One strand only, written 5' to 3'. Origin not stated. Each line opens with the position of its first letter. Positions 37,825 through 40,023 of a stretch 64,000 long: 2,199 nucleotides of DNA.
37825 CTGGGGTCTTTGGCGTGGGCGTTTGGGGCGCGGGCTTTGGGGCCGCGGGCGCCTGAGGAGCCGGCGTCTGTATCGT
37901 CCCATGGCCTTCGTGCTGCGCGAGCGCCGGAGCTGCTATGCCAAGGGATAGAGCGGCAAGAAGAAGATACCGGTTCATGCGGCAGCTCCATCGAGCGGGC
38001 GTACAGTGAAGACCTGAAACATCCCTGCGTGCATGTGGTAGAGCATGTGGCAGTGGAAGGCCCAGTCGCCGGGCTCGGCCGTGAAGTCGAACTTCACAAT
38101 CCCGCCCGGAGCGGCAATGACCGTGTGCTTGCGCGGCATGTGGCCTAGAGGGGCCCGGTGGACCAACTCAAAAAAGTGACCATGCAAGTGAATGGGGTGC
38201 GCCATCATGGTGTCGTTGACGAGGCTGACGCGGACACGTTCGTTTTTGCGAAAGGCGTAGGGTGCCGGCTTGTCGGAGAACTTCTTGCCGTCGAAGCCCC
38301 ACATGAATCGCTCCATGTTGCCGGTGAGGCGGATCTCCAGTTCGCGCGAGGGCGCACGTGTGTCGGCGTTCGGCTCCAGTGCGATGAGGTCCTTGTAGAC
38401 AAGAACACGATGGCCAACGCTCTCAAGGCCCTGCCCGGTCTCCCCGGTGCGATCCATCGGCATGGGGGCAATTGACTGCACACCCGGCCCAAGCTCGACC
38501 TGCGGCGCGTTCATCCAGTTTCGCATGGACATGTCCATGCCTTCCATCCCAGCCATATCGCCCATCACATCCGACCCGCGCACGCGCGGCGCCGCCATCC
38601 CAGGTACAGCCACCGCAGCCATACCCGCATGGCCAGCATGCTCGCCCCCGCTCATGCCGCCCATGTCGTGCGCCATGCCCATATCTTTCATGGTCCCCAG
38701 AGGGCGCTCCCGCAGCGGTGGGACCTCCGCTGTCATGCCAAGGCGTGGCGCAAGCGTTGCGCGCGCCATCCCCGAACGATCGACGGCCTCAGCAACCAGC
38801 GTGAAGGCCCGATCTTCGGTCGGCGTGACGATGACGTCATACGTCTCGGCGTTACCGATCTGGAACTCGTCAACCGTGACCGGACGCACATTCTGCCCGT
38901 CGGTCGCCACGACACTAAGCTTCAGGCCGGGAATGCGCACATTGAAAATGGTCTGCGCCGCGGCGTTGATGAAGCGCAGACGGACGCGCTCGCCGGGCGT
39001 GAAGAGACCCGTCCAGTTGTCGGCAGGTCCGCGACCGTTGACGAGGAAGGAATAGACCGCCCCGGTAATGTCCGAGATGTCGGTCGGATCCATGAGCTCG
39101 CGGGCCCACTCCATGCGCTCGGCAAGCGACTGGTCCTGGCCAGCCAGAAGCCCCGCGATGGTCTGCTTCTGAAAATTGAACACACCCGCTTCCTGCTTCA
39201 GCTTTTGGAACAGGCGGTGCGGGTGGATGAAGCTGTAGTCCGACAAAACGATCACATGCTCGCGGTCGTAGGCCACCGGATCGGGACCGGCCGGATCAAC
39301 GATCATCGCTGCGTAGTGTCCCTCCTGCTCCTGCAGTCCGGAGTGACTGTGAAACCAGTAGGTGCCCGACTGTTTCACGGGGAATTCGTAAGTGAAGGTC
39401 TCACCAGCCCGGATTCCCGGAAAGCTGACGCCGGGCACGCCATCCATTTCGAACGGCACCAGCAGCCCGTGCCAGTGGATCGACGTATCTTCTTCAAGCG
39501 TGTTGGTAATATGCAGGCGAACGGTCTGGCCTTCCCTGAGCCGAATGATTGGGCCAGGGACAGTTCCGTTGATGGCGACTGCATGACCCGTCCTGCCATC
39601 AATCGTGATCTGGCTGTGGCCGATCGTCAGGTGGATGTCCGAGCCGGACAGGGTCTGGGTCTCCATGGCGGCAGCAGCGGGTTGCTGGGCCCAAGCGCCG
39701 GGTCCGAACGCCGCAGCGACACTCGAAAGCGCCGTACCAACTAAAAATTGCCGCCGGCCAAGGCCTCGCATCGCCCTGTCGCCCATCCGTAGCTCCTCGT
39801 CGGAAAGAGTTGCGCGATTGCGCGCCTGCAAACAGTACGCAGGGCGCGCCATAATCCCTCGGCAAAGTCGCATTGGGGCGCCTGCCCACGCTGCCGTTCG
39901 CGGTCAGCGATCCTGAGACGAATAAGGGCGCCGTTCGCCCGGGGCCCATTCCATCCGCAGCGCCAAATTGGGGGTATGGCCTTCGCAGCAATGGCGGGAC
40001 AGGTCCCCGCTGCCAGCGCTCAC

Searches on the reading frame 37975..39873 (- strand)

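Call 17: search_protein_families(library=pfam, proteins=[window:37975-39873:-], max_evalue=0.001)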
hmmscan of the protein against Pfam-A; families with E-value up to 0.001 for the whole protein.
window:37975-39873:- (632 aa): 3 families
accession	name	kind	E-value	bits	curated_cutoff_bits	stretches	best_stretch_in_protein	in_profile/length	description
PF07732.21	Cu-oxidase_3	-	4.3e-43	146.6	21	1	85-194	3-116/119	Multicopper oxidase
PF07731.20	Cu-oxidase_2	-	1.1e-33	116.3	20.4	1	507-626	3-135/137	Multicopper oxidase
PF00394.28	Cu-oxidase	-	8e-28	98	21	1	266-372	29-150/157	Multicopper oxidase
